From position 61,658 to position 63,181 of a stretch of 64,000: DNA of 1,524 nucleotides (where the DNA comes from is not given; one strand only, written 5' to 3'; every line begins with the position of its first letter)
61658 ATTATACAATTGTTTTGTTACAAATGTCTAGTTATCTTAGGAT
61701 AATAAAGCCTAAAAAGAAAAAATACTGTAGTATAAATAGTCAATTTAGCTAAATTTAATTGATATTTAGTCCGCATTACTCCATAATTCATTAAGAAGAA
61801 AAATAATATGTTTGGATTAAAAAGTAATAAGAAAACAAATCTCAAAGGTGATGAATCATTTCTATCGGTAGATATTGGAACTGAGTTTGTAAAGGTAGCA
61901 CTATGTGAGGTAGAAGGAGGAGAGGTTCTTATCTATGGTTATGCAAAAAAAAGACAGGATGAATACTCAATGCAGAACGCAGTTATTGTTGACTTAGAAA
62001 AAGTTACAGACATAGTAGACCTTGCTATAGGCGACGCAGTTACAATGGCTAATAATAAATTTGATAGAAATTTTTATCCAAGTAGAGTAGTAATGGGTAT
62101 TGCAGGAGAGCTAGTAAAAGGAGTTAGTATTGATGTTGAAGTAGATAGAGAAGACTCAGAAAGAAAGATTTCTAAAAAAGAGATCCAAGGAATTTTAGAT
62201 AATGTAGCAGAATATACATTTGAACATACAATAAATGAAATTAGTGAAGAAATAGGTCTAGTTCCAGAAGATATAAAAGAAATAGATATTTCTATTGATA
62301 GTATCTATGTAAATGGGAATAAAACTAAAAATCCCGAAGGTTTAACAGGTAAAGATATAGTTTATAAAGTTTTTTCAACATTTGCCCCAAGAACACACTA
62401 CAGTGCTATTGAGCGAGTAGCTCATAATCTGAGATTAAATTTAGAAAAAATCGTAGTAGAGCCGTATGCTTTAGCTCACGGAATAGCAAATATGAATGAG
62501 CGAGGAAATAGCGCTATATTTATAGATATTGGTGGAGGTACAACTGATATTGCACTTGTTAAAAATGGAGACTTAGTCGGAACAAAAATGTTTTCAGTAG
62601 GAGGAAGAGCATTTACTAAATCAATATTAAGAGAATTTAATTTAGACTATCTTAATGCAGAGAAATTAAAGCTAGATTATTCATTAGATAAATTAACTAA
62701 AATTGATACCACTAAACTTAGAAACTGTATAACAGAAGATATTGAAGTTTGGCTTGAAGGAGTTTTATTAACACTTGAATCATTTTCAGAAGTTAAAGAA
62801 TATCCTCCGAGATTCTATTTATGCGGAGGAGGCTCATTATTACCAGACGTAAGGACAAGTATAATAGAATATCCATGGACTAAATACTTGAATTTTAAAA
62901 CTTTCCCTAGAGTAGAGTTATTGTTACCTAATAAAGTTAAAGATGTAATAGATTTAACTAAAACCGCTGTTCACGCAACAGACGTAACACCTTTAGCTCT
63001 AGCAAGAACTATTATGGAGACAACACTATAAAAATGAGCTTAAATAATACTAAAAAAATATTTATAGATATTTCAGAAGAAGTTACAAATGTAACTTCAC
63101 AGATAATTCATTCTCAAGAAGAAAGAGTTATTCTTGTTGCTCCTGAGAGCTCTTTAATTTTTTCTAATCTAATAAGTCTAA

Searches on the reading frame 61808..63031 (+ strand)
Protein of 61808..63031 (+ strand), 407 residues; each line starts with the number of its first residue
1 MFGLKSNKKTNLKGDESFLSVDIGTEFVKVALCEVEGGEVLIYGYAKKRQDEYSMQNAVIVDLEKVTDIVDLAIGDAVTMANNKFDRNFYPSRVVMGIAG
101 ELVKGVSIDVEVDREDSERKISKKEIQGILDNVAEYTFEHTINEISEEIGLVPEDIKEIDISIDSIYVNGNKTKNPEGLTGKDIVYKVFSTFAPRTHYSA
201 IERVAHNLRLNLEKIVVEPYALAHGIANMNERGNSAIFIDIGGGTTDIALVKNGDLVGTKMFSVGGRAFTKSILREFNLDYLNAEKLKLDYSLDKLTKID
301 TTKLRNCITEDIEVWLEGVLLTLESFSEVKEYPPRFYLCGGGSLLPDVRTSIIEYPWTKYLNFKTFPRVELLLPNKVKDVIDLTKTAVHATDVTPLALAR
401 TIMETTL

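Call 10: search_protein_families(library=pfam, proteins=[window:61808-63031:+], max_evalue=0.001)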
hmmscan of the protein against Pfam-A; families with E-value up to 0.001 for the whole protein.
window:61808-63031:+ (407 aa): 7 families
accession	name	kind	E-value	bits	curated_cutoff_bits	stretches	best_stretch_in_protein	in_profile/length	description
PF14450.12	FtsA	-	1.1e-11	45.6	31.8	1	238-347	2-94/127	Cell division protein FtsA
PF06723.19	MreB_Mbl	-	6.3e-10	38.8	27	1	200-275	111-186/327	MreB/Mbl protein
PF11104.14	PilM_2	-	1.3e-07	31.4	27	1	217-295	157-241/340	Type IV pilus assembly protein PilM;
PF06277.17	EutA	-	1.8e-06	27.6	27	1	231-269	140-178/475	Ethanolamine utilisation protein EutA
PF01968.24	Hydantoinase_A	-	0.00057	19.7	22.9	1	212-256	55-101/291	Hydantoinase/oxoprolinase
PF00012.26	HSP70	-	0.00064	18.5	20.6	1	210-296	161-253/599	Hsp70 protein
PF02541.22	Ppx-GppA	-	0.00076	19.4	27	0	224-287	102-165/285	Ppx/GppA phosphatase family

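Call 12: find_encoding_contigs(protein=window:61808-63028:+, flank=10000, max_places=10)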
Protein window:61808-63028:+ (407 aa): 1 contig read that carries it; 1 place shown.
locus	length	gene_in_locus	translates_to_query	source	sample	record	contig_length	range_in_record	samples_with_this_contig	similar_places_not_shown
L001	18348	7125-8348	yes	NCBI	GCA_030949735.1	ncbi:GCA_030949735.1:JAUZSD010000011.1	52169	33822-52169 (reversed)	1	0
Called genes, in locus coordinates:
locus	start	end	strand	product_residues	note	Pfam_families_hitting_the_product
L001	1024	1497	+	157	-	-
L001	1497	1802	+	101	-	-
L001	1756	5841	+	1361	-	-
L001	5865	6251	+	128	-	PF13620:CarboxypepD_reg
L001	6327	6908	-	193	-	-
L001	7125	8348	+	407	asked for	PF06723:MreB_Mbl (weak), PF11104:PilM_2 (weak), PF06277:EutA (weak), PF14450:FtsA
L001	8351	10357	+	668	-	-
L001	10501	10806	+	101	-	PF00166:Cpn10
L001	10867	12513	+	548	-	-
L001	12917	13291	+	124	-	-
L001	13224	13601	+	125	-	-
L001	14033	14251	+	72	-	-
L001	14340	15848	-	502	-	-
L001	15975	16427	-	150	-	-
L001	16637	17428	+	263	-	PF03372:Exo_endo_phos, PF14529:Exo_endo_phos_2 (weak)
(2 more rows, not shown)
